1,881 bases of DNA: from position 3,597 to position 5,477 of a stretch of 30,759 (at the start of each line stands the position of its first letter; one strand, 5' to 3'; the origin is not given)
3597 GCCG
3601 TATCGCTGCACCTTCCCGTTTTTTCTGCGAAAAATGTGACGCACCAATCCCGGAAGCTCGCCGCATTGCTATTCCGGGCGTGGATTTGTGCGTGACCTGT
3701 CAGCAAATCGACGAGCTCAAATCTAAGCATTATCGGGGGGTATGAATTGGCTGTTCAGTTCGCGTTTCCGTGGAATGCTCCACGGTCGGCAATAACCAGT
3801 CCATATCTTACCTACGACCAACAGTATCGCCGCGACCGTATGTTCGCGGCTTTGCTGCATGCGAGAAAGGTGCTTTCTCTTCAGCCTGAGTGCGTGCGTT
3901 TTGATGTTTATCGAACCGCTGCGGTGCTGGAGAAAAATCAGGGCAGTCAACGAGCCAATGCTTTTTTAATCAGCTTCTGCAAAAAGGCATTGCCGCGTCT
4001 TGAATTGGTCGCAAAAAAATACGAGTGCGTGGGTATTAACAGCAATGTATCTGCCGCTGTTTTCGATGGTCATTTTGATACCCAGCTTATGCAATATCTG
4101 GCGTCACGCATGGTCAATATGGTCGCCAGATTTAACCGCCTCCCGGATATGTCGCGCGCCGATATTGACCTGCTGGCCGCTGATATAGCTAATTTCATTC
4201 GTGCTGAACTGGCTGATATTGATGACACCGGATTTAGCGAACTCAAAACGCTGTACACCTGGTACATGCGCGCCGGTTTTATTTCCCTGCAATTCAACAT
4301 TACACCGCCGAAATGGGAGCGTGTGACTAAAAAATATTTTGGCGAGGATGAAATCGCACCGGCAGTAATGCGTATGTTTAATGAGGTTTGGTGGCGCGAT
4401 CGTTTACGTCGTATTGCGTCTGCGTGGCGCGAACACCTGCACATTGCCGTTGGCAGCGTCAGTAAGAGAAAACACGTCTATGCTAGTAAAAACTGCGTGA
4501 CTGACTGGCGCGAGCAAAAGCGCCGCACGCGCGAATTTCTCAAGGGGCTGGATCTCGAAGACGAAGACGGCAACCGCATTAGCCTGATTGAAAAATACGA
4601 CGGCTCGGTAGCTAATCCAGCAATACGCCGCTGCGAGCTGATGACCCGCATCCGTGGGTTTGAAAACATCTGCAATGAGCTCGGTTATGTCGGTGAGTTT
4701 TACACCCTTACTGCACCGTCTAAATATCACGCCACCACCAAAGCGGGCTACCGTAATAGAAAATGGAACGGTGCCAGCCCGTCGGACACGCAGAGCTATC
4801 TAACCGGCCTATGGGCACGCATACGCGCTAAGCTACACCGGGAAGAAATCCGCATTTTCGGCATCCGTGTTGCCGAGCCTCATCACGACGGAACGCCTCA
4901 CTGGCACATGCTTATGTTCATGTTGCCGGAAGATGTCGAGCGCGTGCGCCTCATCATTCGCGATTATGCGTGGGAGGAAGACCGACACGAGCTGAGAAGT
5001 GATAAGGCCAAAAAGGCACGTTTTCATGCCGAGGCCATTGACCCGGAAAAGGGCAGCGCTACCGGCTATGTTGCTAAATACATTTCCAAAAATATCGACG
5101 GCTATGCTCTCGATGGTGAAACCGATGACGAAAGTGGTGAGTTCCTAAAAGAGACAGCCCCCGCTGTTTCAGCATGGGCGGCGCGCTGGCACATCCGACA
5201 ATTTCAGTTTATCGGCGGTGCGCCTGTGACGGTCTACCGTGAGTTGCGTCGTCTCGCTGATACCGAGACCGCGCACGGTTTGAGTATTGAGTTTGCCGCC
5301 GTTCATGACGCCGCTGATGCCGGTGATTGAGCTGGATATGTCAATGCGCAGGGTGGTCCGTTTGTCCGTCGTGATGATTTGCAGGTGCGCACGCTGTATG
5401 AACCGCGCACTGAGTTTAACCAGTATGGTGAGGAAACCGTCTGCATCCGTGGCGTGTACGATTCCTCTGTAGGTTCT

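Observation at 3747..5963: Replication initiator gene A split by a single in-frame TGA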

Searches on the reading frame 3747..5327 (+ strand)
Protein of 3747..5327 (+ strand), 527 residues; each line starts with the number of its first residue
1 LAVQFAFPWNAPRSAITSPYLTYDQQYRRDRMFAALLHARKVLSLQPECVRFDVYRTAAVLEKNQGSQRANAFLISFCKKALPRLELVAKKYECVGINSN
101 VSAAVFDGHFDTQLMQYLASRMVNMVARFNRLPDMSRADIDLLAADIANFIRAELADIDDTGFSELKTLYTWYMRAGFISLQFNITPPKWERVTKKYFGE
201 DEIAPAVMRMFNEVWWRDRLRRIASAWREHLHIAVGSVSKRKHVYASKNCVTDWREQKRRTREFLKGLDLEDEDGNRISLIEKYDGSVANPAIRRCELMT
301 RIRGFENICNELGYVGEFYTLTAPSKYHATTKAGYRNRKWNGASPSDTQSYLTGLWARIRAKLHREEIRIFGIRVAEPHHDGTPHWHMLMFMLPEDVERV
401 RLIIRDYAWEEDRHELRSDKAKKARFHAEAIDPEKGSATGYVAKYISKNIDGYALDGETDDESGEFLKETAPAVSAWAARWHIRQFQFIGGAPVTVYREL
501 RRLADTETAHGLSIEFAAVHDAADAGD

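Call 16: find_encoding_contigs(protein=window:3747-5327:+, flank=10000, max_places=10)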
Protein seq(527 aa) (527 aa): 1 contig read that carries it; 1 place shown.
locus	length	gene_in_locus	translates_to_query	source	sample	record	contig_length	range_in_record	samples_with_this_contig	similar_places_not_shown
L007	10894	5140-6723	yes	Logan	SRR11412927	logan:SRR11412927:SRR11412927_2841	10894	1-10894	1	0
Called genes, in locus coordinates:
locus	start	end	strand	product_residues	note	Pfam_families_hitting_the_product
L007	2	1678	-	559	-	?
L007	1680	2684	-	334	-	PF24624:Int_N, PF00589:Phage_integrase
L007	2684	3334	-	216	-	PF07022:Phage_CI_repr, PF16452:Phage_CI_C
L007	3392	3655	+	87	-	-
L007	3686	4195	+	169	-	PF06892:Phage_CP76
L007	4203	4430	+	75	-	PF10893:Phage_186_Fil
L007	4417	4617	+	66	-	PF26872:Phage_186_Dhr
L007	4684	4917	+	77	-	PF10809:DUF2732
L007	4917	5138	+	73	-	PF01258:zf-dskA_traR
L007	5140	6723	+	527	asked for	PF05840:Phage_GPA, PF23343:REP_ORF2-G2P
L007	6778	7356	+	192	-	-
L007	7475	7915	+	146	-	PF06183:DinI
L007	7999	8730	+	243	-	-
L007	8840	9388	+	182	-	-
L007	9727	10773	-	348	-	PF04860:Phage_portal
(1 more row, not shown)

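Call 18: list_cluster_members(proteins=[window:3747-5327:+, window:5385-5960:+])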
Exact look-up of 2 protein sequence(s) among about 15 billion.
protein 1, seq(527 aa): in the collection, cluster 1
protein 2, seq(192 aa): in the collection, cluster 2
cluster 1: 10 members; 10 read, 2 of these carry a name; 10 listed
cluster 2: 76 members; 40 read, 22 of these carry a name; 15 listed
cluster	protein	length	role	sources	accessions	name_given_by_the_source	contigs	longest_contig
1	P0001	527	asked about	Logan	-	-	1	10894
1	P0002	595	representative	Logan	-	-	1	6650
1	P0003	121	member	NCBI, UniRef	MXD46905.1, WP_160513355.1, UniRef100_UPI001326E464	replication endonuclease, partial [Escherichia coli] | replication endonuclease n=3 Tax=Enterobacteriaceae TaxID=543 RepID=UPI001326E464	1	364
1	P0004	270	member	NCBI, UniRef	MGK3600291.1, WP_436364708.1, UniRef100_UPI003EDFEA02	replication endonuclease, partial [Escherichia coli] | replication endonuclease n=1 Tax=Escherichia coli TaxID=562 RepID=UPI003EDFEA02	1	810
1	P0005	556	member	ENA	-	-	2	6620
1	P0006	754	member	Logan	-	-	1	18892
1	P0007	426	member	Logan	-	-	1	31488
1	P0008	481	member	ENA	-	-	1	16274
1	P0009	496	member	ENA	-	-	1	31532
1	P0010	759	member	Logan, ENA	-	-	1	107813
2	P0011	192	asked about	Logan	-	-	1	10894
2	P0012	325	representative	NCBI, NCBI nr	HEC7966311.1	TPA: replication endonuclease, partial [Salmonella enterica subsp. enterica serovar ... | replication endonuclease [Salmonella enterica subsp. enterica serovar Javiana]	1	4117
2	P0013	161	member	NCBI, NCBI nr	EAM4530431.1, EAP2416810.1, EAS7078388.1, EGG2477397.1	replication endonuclease, partial [Salmonella enterica] | replication endonuclease [Salmonella enterica]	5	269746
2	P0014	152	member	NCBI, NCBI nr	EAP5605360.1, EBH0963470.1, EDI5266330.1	replication endonuclease, partial [Salmonella enterica] | replication endonuclease [Salmonella enterica]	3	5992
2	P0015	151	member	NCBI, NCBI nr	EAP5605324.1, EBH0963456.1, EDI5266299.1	replication endonuclease, partial [Salmonella enterica] | replication endonuclease [Salmonella enterica]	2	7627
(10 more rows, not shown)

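Call 21: find_encoding_contigs(protein=P0009, flank=10000, max_places=10)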
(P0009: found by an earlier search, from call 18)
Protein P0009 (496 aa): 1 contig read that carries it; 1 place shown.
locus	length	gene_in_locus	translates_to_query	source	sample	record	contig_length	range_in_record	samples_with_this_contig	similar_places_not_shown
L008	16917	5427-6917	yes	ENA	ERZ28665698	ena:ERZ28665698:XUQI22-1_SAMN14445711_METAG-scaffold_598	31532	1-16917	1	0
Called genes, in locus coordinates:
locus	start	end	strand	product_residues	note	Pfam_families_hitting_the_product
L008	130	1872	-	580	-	PF13304:AAA_21, PF13175:AAA_15 (weak), PF20469:OLD-like_TOPRIM (weak)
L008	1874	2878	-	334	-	PF24624:Int_N, PF00589:Phage_integrase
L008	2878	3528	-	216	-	PF07022:Phage_CI_repr, PF16452:Phage_CI_C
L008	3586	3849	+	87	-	-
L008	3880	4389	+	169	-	PF06892:Phage_CP76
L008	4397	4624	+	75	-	PF10893:Phage_186_Fil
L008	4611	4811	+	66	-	PF26872:Phage_186_Dhr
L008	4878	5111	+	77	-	PF10809:DUF2732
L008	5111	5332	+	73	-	PF01258:zf-dskA_traR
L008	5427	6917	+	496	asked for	PF05840:Phage_GPA, PF23343:REP_ORF2-G2P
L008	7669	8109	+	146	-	PF06183:DinI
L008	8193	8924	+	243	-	-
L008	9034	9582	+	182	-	-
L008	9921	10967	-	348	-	PF04860:Phage_portal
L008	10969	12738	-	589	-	PF06056:Terminase_5, PF13384:HTH_23, PF13518:HTH_28 (faint), PF03237:Terminase_6N, PF17289:Terminase_6C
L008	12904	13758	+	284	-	PF05929:Phage_GPO_N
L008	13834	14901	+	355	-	PF05125:Phage_cap_P2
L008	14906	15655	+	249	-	PF05944:Phage_term_smal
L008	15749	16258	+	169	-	PF05926:Phage_GPL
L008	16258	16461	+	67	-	PF05489:Phage_tail_X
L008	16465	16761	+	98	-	PF04550:Phage_holin_3_2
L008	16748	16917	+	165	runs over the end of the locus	-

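Call 23: find_encoding_contigs(protein=P0007, flank=10000, max_places=10)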
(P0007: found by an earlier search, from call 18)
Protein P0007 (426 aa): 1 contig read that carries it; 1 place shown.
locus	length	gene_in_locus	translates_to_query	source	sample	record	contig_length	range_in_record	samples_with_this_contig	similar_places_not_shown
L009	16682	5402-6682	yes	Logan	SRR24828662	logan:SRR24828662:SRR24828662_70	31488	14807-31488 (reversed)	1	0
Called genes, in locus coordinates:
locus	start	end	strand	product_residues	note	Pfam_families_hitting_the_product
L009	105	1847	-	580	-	PF13304:AAA_21, PF13175:AAA_15 (weak), PF20469:OLD-like_TOPRIM (weak)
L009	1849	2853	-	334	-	PF24624:Int_N, PF00589:Phage_integrase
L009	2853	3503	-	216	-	PF07022:Phage_CI_repr, PF16452:Phage_CI_C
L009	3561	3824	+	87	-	-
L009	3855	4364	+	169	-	PF06892:Phage_CP76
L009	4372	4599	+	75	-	PF10893:Phage_186_Fil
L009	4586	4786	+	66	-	PF26872:Phage_186_Dhr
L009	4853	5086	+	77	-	PF10809:DUF2732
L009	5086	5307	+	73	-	PF01258:zf-dskA_traR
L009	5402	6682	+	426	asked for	PF05840:Phage_GPA, PF23343:REP_ORF2-G2P (weak)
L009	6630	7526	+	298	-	-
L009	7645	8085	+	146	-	PF06183:DinI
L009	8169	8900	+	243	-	-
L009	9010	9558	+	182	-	-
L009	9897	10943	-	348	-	PF04860:Phage_portal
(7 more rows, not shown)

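Call 24: find_encoding_contigs(protein=P0008, flank=10000, max_places=10)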
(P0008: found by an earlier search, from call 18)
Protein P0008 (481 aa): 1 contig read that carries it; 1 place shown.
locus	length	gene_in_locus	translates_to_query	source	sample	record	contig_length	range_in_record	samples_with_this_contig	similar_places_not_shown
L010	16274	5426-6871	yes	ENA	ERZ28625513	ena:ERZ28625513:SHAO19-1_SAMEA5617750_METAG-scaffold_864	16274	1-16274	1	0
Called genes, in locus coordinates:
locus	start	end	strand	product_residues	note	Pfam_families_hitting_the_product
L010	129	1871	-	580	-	PF13304:AAA_21, PF13175:AAA_15 (weak), PF20469:OLD-like_TOPRIM (weak)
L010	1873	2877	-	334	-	PF24624:Int_N, PF00589:Phage_integrase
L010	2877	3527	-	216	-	PF07022:Phage_CI_repr, PF16452:Phage_CI_C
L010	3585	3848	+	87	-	-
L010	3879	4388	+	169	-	PF06892:Phage_CP76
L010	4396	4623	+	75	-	PF10893:Phage_186_Fil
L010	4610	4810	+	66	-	PF26872:Phage_186_Dhr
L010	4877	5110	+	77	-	PF10809:DUF2732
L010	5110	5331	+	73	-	PF01258:zf-dskA_traR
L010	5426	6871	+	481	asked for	PF05840:Phage_GPA, PF23343:REP_ORF2-G2P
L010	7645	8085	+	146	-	PF06183:DinI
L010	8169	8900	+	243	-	-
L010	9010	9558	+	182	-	-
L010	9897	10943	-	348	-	PF04860:Phage_portal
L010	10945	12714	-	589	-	PF06056:Terminase_5, PF13384:HTH_23, PF13518:HTH_28 (faint), PF03237:Terminase_6N, PF17289:Terminase_6C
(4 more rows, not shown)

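Call 59: search_protein_families(library=padloc, proteins=[L008:130-1872:-], max_evalue=0.001)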
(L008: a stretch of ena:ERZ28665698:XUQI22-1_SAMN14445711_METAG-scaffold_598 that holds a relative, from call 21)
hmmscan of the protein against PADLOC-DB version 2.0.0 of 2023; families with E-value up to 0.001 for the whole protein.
L008:130-1872:- (580 aa): 78 families (the best 25 are shown)
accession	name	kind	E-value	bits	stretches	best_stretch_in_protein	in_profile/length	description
PDLC02358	Old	-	4.2e-27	93.2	1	237-476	283-530/578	Old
PDLC02980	AriA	-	4.4e-16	57.7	1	34-281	3-303/304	-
PDLC03878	NsnB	-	5.1e-16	57.4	1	221-335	218-334/345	-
PDLC00075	GajA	-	2.2e-15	54.2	1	219-393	248-413/536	AAA ATPase domain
PDLC00066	GajA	-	2.9e-15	53.9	1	241-357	281-394/567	AAA ATPase domain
PDLC02915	ATPase-Toprim_I-B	-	1.2e-12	45.5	1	237-458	254-459/623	-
PDLC02335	AbiLi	-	4.9e-12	43.6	1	33-285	79-243/326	AbiLi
PDLC02336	AbiLi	-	6e-12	43.8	1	199-307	208-321/340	AbiLi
PDLC02979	AriA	-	2.8e-11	41.8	1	191-280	290-372/373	-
PDLC00084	GajA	-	5.9e-11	39.9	1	243-357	147-258/431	AAA ATPase domain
PDLC02981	AriAB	-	7.8e-11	39.3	1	231-288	323-384/694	-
PDLC00067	GajA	-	9.1e-11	38.9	1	237-428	303-489/604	AAA ATPase domain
PDLC04135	mad3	-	1.3e-10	39.4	1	237-316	282-358/374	mads_3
PDLC04180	HEC-01A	-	1.6e-10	38.7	1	222-285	257-325/382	-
PDLC04168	GajA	-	1.8e-10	38.2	1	236-412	274-444/570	-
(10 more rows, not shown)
